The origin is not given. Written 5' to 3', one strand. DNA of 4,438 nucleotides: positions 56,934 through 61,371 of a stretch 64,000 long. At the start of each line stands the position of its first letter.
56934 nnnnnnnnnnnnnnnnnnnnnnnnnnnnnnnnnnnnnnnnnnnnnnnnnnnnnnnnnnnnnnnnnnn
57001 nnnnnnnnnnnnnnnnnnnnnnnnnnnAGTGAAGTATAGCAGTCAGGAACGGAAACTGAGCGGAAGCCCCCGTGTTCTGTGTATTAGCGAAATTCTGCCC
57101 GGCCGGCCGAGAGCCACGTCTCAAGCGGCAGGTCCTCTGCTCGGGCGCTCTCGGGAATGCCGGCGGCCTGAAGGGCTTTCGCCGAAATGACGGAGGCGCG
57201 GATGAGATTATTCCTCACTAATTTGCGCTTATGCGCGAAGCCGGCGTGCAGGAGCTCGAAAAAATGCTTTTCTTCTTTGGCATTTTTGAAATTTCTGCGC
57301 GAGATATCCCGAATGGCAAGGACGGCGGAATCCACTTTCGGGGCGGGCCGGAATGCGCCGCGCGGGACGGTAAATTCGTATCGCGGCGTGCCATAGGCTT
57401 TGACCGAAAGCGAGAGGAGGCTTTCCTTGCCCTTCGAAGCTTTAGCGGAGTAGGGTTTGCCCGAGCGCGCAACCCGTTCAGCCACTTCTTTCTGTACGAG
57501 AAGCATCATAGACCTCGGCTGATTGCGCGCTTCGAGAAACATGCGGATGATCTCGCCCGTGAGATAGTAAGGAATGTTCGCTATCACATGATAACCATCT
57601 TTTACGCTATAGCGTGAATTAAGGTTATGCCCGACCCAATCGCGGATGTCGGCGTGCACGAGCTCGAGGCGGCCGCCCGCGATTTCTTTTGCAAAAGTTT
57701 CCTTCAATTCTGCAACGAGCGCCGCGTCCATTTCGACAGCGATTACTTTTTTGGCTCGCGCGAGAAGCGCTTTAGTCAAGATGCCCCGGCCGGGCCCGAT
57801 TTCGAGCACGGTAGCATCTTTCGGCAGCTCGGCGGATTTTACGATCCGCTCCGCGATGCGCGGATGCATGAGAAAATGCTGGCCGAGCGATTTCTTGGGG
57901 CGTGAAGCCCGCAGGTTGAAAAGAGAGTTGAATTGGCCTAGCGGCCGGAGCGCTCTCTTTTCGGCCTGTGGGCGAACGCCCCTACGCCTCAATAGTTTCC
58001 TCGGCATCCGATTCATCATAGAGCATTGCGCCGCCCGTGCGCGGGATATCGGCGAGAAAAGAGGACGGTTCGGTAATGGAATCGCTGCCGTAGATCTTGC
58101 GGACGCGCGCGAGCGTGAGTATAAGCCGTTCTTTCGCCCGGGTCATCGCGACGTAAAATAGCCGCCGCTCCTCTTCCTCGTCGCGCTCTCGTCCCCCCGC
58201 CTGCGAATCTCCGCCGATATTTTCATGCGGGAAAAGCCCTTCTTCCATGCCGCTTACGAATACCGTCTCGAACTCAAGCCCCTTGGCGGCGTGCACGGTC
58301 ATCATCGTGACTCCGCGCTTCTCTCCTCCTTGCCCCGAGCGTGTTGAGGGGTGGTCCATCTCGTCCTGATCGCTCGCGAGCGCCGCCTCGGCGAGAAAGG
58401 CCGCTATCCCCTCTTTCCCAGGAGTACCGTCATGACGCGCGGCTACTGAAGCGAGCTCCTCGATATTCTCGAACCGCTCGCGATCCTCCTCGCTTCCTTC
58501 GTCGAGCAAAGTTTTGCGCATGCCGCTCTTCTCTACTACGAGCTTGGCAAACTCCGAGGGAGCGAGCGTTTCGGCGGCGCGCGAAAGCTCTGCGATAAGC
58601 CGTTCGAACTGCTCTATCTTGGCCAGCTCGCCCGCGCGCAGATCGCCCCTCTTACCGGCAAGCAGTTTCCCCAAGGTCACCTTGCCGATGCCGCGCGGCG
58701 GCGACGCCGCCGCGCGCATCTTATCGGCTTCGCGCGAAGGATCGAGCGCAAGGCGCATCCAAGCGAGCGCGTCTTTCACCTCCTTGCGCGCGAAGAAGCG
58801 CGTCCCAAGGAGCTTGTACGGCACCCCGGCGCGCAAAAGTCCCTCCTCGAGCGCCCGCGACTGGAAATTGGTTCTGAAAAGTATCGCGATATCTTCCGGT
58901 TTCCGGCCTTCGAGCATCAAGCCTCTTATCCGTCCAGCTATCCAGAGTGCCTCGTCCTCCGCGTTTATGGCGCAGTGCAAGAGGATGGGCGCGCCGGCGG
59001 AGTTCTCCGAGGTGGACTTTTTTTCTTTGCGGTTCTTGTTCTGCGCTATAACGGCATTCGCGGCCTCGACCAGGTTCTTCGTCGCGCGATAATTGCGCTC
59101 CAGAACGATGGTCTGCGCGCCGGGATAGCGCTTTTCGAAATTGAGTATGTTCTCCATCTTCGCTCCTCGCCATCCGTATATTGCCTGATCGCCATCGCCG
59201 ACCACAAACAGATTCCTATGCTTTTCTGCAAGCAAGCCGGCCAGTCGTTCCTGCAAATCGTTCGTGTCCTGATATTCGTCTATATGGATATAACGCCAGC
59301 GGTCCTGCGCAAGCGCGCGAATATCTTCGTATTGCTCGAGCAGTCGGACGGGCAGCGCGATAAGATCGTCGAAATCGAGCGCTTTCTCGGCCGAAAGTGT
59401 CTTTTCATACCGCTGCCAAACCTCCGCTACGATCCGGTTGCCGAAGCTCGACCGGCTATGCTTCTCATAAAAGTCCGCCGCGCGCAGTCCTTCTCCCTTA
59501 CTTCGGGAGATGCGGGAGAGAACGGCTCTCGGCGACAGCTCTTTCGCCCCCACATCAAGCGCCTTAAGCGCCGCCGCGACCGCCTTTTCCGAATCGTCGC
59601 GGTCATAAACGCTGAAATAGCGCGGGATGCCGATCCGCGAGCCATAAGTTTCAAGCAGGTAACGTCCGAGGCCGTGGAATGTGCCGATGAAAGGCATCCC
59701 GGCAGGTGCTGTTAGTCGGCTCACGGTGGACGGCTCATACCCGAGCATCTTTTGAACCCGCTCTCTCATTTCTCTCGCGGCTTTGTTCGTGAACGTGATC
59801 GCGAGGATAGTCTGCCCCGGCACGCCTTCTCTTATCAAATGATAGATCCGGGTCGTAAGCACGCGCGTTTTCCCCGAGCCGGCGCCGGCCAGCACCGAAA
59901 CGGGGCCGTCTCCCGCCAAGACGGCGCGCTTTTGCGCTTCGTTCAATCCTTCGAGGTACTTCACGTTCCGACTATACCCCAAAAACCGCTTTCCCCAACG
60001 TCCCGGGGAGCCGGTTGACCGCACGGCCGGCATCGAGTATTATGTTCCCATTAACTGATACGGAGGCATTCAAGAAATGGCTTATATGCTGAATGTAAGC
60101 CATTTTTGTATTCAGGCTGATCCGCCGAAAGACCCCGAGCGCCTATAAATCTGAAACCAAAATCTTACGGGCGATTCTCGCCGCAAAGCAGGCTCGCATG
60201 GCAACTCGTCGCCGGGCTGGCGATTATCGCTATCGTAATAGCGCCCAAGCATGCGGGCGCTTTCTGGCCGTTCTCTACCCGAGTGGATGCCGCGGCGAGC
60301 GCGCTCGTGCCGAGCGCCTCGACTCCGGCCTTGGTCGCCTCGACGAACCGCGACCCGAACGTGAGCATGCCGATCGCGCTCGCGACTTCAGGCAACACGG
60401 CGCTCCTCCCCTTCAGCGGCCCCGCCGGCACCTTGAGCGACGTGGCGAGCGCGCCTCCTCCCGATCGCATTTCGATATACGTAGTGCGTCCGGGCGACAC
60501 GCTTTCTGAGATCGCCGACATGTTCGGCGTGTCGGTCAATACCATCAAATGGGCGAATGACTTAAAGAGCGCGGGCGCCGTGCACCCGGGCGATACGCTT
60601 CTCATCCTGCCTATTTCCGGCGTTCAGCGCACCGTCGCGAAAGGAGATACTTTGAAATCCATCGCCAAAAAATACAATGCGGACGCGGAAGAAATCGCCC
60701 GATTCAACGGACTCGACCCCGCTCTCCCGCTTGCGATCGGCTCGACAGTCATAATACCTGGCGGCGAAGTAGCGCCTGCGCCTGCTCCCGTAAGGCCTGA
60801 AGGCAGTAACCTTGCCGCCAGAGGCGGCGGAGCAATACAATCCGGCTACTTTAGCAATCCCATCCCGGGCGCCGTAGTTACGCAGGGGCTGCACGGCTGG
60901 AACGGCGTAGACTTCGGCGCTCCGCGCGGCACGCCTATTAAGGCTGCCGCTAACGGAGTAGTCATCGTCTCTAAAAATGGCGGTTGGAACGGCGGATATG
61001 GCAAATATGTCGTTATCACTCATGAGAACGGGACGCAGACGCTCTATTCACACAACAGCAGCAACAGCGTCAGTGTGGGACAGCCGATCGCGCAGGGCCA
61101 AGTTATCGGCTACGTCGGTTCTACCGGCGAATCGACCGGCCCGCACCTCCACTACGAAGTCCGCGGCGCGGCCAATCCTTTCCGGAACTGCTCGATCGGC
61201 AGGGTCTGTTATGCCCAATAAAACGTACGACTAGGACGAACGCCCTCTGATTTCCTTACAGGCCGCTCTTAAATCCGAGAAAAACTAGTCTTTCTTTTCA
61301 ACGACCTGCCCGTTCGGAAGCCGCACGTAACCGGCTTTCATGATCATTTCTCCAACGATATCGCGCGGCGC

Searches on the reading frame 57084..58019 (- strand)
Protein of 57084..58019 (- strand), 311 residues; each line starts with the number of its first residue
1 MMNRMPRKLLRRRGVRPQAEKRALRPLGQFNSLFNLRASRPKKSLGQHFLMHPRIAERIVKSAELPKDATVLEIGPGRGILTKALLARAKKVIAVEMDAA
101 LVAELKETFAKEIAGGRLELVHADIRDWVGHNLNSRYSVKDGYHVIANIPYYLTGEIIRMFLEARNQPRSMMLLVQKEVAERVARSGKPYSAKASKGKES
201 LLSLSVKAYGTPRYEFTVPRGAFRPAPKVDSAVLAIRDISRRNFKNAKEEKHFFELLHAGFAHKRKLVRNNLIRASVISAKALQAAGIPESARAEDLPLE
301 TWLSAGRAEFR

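Call 97: search_protein_families(library=pfam, proteins=[window:57084-58019:-], max_evalue=0.01)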
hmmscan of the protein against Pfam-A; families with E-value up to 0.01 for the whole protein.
window:57084-58019:- (311 aa): 4 families
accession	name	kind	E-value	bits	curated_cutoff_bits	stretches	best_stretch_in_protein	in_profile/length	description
PF00398.26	RrnaAD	-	4.3e-46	157.6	24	1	41-304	4-256/263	Ribosomal RNA adenine dimethylase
PF13649.12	Methyltransf_25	-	3.3e-06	28.1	27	1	71-128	1-58/97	Methyltransferase domain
PF08241.18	Methyltransf_11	-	0.00034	21.6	21.2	1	72-127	1-53/95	Methyltransferase domain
PF13489.12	Methyltransf_23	-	0.00036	20.7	27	1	55-105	9-60/164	Methyltransferase domain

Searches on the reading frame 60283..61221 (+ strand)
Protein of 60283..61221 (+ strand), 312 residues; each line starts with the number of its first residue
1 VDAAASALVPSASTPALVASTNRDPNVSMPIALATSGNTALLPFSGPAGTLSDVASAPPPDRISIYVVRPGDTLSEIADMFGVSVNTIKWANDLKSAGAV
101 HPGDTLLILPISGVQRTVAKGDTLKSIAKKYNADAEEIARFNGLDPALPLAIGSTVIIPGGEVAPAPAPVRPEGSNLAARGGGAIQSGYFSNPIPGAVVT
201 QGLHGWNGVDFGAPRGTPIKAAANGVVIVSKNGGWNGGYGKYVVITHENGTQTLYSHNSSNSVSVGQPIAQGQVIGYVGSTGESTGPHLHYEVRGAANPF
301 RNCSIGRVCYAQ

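Call 97: search_protein_families(library=pfam, proteins=[window:60283-61221:+], max_evalue=0.01)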
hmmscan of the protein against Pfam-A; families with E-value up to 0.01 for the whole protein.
window:60283-61221:+ (312 aa): 8 families
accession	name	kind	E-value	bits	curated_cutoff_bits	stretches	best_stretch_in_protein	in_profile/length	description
PF01551.29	Peptidase_M23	-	6.2e-33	113.3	28.7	1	206-299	3-93/96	Peptidase family M23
PF01476.26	LysM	-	6.2e-25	87.3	20.9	2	66-108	1-42/43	LysM domain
PF23473.1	LysM3_LYK4_5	-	9e-13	48.5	29.3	2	66-110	5-47/48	LYK4/5 LysM3 domain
PF23446.1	LysM1_NFP_LYK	-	8.1e-09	36.7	36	1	72-112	16-56/60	NFP/LYK LysM1 domain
PF22310.2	NMB0315_dom_I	-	2.1e-05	25.2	27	0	115-146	5-36/83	NMB0315-like, domain I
PF23577.1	LysM_RLK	-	3.3e-05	24.3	27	0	120-142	7-29/44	LysM domain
PF23462.1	LysM3_NFP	-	8.1e-05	23.5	28.1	0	66-93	5-32/48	NFP LysM3 domain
PF13384.12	HTH_23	-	0.0061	16.8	24.6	0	71-92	17-39/50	Homeodomain-like domain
